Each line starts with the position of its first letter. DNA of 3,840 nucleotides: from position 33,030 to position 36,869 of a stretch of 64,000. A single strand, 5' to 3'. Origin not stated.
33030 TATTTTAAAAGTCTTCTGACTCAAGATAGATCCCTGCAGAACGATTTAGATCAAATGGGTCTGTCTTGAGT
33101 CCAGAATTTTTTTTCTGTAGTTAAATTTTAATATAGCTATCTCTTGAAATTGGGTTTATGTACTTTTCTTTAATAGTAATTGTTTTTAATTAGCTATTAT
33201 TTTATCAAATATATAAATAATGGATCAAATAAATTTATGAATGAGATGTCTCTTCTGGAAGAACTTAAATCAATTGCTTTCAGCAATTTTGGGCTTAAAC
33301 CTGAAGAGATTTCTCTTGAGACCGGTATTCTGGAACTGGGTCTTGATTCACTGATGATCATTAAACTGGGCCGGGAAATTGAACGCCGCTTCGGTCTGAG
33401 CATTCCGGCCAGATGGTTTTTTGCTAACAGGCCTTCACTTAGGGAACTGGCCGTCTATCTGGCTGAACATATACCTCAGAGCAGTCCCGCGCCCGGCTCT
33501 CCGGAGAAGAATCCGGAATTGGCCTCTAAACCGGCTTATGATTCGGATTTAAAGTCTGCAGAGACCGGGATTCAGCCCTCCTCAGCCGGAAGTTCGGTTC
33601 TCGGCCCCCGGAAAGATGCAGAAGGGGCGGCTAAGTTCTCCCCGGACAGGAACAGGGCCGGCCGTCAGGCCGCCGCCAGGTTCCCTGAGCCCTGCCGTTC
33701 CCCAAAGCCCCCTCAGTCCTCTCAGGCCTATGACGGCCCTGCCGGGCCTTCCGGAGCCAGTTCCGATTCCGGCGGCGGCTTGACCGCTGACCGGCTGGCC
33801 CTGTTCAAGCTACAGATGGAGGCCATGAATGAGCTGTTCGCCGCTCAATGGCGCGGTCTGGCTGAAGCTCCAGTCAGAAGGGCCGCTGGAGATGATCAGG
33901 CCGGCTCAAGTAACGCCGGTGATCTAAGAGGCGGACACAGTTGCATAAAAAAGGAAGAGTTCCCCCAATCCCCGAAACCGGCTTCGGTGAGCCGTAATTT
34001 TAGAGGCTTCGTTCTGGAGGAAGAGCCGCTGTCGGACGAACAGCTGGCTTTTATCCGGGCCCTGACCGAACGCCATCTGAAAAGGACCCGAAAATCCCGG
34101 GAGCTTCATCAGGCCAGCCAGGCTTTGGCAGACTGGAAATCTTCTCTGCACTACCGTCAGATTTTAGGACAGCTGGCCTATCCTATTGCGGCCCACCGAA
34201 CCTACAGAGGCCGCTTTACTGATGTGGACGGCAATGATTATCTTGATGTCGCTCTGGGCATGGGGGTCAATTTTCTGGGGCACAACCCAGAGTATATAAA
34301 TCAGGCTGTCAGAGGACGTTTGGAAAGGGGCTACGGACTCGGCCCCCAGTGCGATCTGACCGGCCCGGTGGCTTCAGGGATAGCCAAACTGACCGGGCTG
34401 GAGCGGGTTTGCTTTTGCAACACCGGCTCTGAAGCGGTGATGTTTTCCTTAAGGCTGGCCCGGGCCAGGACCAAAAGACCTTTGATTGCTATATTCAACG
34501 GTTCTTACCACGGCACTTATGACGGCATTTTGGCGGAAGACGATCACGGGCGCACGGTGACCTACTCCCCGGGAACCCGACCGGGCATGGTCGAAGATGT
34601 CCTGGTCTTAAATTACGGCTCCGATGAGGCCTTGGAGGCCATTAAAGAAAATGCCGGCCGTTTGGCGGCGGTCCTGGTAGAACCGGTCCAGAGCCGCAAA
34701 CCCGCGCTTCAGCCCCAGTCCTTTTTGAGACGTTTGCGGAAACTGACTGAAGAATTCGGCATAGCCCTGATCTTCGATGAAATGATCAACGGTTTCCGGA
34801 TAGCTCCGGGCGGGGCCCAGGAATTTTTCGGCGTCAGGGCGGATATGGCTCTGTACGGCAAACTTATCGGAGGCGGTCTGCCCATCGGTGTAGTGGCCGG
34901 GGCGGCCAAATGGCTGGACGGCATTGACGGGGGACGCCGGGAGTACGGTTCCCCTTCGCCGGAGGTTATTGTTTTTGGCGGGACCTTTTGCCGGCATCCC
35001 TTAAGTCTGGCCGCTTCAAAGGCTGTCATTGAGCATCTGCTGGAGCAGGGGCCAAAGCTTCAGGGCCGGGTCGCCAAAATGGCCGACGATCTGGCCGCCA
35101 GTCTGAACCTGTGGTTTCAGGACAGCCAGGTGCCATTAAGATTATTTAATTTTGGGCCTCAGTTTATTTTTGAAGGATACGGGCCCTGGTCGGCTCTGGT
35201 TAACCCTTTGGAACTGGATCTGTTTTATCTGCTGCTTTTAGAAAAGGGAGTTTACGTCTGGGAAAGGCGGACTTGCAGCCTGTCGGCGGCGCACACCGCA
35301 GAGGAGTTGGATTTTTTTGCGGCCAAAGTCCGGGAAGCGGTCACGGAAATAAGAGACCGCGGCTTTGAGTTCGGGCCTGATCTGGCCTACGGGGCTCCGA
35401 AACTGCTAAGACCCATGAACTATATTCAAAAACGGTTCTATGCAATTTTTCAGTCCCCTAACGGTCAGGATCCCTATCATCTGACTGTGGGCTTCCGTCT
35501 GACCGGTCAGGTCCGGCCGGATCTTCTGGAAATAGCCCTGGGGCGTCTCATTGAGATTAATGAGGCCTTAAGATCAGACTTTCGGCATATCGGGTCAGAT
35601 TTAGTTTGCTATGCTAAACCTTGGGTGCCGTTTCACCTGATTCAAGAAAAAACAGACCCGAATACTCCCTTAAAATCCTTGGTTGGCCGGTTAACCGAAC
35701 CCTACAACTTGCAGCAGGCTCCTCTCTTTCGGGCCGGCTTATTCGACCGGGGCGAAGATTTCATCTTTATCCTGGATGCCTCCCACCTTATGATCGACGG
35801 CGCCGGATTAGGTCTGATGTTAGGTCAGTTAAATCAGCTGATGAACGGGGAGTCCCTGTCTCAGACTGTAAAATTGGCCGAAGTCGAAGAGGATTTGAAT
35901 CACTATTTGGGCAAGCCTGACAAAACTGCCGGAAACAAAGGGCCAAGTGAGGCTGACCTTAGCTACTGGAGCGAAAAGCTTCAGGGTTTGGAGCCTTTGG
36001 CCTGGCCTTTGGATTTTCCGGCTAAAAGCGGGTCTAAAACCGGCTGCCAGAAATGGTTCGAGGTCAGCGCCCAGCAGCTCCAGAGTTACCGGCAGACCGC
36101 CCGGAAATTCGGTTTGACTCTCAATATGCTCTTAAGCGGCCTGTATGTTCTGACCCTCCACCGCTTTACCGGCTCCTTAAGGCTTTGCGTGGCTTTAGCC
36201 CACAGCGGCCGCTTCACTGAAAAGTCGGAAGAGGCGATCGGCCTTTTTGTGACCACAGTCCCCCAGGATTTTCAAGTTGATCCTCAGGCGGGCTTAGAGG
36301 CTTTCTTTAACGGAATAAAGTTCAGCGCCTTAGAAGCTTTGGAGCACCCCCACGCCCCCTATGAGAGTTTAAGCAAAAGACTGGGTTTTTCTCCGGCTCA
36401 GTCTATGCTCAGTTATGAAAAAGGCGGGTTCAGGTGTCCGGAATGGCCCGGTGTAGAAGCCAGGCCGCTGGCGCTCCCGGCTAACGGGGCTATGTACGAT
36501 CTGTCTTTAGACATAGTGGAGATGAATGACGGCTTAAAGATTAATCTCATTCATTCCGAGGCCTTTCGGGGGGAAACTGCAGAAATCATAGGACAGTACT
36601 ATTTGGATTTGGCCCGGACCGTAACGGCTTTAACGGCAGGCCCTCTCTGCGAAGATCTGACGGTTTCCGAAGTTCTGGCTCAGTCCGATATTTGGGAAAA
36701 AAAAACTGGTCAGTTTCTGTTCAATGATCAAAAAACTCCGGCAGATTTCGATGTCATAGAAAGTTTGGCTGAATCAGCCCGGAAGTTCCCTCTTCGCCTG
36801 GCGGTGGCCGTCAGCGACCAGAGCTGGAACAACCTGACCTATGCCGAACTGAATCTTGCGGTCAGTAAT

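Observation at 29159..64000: Orphan hybrid NRPS-PKS cluster with split, non-colinear loading logic predicted to make a beta-amino-acyl cyclic lipopeptide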

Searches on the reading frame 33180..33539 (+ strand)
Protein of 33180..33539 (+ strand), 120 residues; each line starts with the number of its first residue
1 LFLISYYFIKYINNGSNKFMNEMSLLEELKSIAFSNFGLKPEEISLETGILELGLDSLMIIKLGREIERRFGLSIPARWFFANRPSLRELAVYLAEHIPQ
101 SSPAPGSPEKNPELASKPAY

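Call 9: search_protein_families(library=pfam, proteins=[window:33180-33539:+], max_evalue=0.01)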
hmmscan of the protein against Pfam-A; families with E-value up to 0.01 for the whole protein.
window:33180-33539:+ (120 aa): 2 families
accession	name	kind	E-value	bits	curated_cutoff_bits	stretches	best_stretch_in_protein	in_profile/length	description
PF00550.31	PP-binding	-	1.1e-14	54.8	20.8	1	29-93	3-66/67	Phosphopantetheine attachment site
PF23297.2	ACP_SdgA_C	-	0.0073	16.8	27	1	39-74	25-60/95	Highly reducing polyketide synthase sdgA, C-terminal ACP domain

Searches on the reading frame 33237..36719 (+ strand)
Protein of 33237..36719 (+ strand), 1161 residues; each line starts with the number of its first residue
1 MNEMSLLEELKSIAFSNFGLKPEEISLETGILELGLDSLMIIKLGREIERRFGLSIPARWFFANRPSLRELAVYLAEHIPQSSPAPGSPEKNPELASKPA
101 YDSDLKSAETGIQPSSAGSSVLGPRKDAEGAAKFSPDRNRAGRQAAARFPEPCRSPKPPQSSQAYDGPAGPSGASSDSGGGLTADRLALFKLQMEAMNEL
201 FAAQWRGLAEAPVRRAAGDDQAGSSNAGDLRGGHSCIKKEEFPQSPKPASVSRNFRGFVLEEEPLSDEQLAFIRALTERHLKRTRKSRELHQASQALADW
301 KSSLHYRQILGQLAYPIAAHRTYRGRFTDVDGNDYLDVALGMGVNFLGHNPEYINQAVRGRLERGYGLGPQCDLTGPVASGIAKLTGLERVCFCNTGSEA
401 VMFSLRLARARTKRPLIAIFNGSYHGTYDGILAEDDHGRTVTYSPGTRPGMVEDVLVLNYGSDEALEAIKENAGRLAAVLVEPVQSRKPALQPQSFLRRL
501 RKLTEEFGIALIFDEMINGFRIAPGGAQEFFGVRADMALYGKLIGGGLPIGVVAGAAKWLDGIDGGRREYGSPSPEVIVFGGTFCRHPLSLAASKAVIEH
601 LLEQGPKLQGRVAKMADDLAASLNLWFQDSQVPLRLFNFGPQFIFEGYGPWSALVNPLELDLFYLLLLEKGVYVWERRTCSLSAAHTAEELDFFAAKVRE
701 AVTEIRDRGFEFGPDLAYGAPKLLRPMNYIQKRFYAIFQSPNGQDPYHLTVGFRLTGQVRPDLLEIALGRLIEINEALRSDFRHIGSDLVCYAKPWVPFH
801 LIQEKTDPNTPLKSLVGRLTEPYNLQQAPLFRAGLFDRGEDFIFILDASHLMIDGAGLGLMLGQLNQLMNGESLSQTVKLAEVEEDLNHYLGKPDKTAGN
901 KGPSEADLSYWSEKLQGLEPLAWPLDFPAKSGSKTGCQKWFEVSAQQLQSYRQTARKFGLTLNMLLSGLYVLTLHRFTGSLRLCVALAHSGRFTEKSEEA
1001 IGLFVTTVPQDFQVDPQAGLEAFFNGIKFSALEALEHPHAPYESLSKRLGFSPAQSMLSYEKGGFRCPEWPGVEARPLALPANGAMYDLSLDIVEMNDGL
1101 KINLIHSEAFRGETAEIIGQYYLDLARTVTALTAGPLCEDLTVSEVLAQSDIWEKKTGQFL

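Call 20: find_homologous_proteins(query=window:33237-36719:+)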
Query window:33237-36719:+ (1161 aa): 534 proteins with E <= 0.001 among 8000 candidates; the best 120 are listed.
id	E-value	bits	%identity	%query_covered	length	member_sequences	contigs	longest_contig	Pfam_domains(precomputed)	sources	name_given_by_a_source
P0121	0.0e+0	1044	46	97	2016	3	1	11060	PF00668.26,PF00550.32,PF00202.28,PF00501.35,PF13193.13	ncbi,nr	ncbi:MAG: amino acid adenylation domain-containing protein, partial [Deltaproteobacteria bacterium]|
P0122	7.3e-185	635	33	96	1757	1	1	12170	PF00668.26,PF00550.32,PF00202.28,PF00501.35,PF13193.13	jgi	jgi:iturin family lipopeptide synthetase A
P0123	3.6e-182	626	38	78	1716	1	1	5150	PF00668.26,PF00550.32,PF00202.28,PF00501.35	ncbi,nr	ncbi:amino acid adenylation domain-containing protein, partial [bacterium]|nr:amino acid adenylation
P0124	2.3e-176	607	38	83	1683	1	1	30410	PF00668.26,PF00550.32,PF00202.28,PF00501.35,PF13193.13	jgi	jgi:amino acid adenylation domain-containing protein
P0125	7.7e-174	599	39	74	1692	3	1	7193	PF00668.26,PF00550.32,PF00202.28,PF00501.35,PF13193.13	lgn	-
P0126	1.2e-171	591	38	80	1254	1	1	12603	PF00668.26,PF00550.32,PF00202.28,PF00501.35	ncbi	-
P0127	2.8e-170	587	38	76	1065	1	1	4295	PF00668.26,PF00202.28,PF00501.35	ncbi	ncbi:MAG: aminotransferase class III-fold pyridoxal phosphate-dependent enzyme [Thermoanaerobaculia 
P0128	1.4e-168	581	31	98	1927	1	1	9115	PF00668.26,PF22336.3,PF00109.33,PF22621.3,PF00550.32,PF00202.28,PF00108.30,PF02801.29,PF23297.2,PF16197.12,PF00698.27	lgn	-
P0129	1.8e-165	571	36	72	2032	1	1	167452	PF00668.26,PF22336.3,PF00109.33,PF22621.3,PF00550.32,PF00202.28,PF02801.29,PF23297.2,PF16197.12,PF00698.27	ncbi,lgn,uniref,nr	ncbi:acyl transferase domain-containing protein [Anaerobacterium chartisolvens]|uniref:Acyl transfer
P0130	2.8e-161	557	33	76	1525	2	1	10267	PF00668.26,PF00550.32,PF00202.28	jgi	jgi:iturin family lipopeptide synthetase A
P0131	1.2e-158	548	42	59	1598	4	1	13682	PF00668.26,PF00109.33,PF22621.3,PF00550.32,PF00202.28,PF02801.29,PF16197.12,PF00698.27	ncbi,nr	ncbi:MAG: aminotransferase class III-fold pyridoxal phosphate-dependent enzyme, partial [Rhodospiril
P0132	1.7e-158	548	34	77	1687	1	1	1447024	PF00668.26,PF00550.32,PF00202.28,PF00698.27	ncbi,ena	-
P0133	1.1e-156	542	38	61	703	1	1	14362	PF00550.32,PF00202.28,PF23297.2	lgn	-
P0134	3.4e-156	540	39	61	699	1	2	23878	PF00550.32,PF00202.28,PF23297.2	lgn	-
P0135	3.3e-153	530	48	40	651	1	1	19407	PF00550.32,PF00202.28,PF23297.2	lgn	-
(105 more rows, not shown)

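Call 29: find_encoding_contigs(protein=P0121, flank=10000, max_places=3)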
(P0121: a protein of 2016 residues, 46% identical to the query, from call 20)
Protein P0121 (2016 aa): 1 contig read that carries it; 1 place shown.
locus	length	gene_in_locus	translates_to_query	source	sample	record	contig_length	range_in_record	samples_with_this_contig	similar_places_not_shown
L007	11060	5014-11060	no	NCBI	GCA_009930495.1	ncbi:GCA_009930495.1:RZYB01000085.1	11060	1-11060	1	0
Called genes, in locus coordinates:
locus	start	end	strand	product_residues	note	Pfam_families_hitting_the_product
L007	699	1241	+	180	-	PF05128:DUF697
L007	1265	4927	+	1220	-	PF00144:Beta-lactamase, PF03797:Autotransporter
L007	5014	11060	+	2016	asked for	PF00550:PP-binding, PF00202:Aminotran_3, PF00668:Condensation, PF00501:AMP-binding, PF13193:AMP-binding_C, PF00550:PP-binding, PF00668:Condensation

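Call 56: search_protein_families(library=pfam, proteins=[L007:1265-4927:+], max_evalue=0.01)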
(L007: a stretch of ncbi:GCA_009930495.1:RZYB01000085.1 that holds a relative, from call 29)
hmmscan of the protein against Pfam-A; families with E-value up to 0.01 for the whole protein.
L007:1265-4927:+ (1220 aa): 2 families
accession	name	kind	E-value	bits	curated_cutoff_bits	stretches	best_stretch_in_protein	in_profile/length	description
PF03797.25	Autotransporter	-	6.9e-36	124.7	26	1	953-1199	3-255/255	Autotransporter beta-domain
PF00144.29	Beta-lactamase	-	1.5e-25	90.5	27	1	94-399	40-306/329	Beta-lactamase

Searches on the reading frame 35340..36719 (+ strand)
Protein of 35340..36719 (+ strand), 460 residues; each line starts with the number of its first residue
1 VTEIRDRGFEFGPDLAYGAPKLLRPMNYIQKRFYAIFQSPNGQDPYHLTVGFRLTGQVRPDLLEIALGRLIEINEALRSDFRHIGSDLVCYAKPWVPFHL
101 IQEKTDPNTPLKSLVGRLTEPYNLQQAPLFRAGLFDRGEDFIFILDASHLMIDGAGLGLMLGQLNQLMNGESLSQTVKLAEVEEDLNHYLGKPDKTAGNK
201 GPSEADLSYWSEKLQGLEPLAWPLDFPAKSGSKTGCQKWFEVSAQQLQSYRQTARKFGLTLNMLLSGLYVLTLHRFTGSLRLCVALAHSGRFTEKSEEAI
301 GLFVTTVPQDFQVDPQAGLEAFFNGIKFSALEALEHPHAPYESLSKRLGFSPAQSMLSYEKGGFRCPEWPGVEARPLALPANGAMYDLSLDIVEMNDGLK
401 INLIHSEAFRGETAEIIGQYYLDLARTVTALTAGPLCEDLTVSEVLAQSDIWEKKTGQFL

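Call 9: search_protein_families(library=pfam, proteins=[window:35340-36719:+], max_evalue=0.01)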
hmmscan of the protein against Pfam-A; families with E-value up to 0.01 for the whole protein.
window:35340-36719:+ (460 aa): 1 family
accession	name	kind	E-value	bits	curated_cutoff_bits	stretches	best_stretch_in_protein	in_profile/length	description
PF00668.25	Condensation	-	5.3e-46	157.7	30.6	1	25-444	6-449/456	Condensation domain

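Call 65: search_solved_structures(query=window:35340-36719:+, max_evalue=1e-10)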
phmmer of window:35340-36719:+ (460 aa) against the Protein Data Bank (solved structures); distinct sequences matched with E-value up to 1e-10: 21.
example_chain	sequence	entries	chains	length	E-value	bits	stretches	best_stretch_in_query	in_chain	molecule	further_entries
2jgp_A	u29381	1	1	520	2.6e-25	92.5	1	24-428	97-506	TYROCIDINE SYNTHETASE 3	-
6mfw_A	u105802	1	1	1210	1.1e-22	83.9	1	28-404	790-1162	Linear gramicidin synthase subunit A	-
6mfy_A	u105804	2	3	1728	1.8e-22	83.2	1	28-404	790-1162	Linear gramicidin synthase subunit A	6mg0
9be4_A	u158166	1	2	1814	1.9e-22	83.1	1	28-404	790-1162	Linear gramicidin synthase subunit A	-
9be3_A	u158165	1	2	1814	1.9e-22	83.1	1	28-404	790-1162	Linear gramicidin synthase subunit A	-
9meh_A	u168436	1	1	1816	1.9e-22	83.1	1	28-404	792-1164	Linear gramicidin synthase subunit A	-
6mfz_A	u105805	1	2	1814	1.9e-22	83.1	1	28-404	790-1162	Linear gramicidin synthase subunit A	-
6mfx_A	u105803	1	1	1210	1e-21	80.7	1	29-404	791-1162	Linear gramicidin synthase subunit A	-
9lcq_A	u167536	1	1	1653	2.2e-20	76.3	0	43-346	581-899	PvdL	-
9up2_A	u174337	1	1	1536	2.4e-20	76.2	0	43-346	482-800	PvdL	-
9lco_A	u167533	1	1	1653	3e-20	75.9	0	43-346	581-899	PvdL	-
9lcp_A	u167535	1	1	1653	3e-20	75.9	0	43-346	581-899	PvdL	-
6oyf_A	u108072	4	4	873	1.7e-18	70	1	25-415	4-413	Txo1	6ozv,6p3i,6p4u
6p1j_A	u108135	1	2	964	1.5e-16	63.7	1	25-414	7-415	Txo2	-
5u89_A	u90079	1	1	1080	1.2e-14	57.4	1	16-393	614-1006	Amino acid adenylation domain protein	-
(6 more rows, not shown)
